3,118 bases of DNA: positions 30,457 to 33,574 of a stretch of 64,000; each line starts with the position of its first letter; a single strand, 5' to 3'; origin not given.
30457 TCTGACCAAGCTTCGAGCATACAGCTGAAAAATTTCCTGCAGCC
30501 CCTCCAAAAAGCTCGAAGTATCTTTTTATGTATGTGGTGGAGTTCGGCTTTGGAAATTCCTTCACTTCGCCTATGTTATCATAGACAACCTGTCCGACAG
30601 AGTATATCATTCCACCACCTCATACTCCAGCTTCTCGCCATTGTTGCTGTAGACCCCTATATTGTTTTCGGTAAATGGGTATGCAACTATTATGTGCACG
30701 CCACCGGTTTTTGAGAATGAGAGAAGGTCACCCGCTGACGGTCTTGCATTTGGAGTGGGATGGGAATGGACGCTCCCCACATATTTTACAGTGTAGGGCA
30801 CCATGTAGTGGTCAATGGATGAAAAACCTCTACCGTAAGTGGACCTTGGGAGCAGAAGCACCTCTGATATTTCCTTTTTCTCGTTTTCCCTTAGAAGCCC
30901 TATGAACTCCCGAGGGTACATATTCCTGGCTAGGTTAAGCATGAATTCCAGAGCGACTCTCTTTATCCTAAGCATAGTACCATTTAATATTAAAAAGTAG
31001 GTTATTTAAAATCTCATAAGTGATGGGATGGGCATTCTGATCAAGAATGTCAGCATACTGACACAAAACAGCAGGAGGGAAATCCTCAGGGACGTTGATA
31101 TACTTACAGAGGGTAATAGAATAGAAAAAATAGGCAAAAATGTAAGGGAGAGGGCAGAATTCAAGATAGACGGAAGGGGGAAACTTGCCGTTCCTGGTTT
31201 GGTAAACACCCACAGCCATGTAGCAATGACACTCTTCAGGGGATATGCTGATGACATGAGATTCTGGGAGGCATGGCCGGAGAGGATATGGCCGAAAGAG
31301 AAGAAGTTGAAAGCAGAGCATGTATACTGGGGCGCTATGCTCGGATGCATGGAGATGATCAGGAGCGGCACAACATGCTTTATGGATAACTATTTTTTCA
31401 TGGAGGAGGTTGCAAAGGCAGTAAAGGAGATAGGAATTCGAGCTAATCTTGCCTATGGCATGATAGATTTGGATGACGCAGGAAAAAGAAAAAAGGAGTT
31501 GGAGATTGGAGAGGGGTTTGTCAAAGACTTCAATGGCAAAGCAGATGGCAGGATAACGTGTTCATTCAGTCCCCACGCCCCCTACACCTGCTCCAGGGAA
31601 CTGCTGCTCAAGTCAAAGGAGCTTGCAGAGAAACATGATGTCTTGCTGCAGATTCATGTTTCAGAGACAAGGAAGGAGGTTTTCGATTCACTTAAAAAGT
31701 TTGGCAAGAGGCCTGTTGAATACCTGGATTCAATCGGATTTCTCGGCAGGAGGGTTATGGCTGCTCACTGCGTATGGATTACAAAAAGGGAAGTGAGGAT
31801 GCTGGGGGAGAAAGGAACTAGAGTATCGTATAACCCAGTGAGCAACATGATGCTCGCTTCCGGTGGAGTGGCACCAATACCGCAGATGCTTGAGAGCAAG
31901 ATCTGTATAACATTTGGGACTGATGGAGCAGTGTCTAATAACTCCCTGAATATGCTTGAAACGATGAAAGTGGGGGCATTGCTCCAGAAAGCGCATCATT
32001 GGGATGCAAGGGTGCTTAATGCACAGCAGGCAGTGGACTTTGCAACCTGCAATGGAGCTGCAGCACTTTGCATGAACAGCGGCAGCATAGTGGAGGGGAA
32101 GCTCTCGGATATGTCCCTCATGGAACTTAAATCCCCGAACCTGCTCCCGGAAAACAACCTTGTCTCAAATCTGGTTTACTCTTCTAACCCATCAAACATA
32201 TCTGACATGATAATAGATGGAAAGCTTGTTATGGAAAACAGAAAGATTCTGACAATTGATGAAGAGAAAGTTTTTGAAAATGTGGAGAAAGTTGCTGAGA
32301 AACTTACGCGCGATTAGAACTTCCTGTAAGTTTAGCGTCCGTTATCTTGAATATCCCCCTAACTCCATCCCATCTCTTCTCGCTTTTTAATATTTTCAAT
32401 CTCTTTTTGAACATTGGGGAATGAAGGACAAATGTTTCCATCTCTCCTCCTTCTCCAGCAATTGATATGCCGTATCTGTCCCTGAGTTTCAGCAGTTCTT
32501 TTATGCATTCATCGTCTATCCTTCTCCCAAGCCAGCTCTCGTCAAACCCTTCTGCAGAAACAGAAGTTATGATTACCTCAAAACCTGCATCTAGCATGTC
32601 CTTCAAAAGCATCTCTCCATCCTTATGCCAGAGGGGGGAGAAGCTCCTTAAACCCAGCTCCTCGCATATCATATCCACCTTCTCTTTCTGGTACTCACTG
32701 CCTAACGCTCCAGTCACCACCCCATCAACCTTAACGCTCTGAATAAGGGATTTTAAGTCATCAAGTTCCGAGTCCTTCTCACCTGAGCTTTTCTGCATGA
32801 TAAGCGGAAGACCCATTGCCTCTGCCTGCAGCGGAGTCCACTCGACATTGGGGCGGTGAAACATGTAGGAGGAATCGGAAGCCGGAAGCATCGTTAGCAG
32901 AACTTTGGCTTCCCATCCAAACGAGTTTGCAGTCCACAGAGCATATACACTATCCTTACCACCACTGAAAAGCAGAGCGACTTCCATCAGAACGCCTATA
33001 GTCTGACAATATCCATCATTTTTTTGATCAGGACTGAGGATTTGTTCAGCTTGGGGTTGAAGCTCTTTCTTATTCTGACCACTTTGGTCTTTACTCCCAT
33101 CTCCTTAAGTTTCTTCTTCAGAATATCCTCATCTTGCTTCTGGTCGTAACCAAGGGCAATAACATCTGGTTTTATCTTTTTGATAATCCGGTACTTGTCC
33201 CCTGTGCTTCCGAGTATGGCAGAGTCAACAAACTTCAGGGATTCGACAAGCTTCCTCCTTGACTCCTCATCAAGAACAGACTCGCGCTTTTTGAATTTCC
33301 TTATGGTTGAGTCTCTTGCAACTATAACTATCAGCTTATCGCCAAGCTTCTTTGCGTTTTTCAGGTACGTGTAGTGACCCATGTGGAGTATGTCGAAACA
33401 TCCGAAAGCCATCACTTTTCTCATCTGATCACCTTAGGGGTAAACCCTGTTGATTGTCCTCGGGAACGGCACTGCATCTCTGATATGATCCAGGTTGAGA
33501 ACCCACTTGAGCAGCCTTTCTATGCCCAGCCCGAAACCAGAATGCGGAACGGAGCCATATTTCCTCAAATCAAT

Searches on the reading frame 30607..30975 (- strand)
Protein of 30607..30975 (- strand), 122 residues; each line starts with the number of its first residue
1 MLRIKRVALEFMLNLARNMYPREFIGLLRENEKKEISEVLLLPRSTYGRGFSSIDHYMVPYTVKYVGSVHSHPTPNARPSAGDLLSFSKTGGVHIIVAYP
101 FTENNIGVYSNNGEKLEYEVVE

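Call 40: search_protein_families(library=pfam, proteins=[window:30607-30975:-], max_evalue=0.01)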
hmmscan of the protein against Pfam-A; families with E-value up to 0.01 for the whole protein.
window:30607-30975:- (122 aa): 1 family
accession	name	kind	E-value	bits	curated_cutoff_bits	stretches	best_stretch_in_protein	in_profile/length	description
PF14464.11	Prok-JAB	-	3.1e-11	43.6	25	1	12-99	8-102/114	Prokaryotic homologs of the JAB domain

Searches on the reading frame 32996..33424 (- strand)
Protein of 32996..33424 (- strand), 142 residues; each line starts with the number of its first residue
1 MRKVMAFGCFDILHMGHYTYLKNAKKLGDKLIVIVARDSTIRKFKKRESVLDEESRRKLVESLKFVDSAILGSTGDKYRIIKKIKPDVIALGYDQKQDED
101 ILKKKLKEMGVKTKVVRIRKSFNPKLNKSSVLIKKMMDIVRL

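Call 40: search_protein_families(library=pfam, proteins=[window:32996-33424:-], max_evalue=0.01)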
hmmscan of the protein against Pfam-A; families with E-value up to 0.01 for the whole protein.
window:32996-33424:- (142 aa): 2 families
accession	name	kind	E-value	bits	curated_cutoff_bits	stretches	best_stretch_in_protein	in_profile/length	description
PF01467.32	CTP_transf_like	-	3.4e-19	69.8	21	1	6-133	2-130/133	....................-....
PF06574.18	FAD_syn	-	0.00024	21.4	27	1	3-31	8-36/158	FAD synthetase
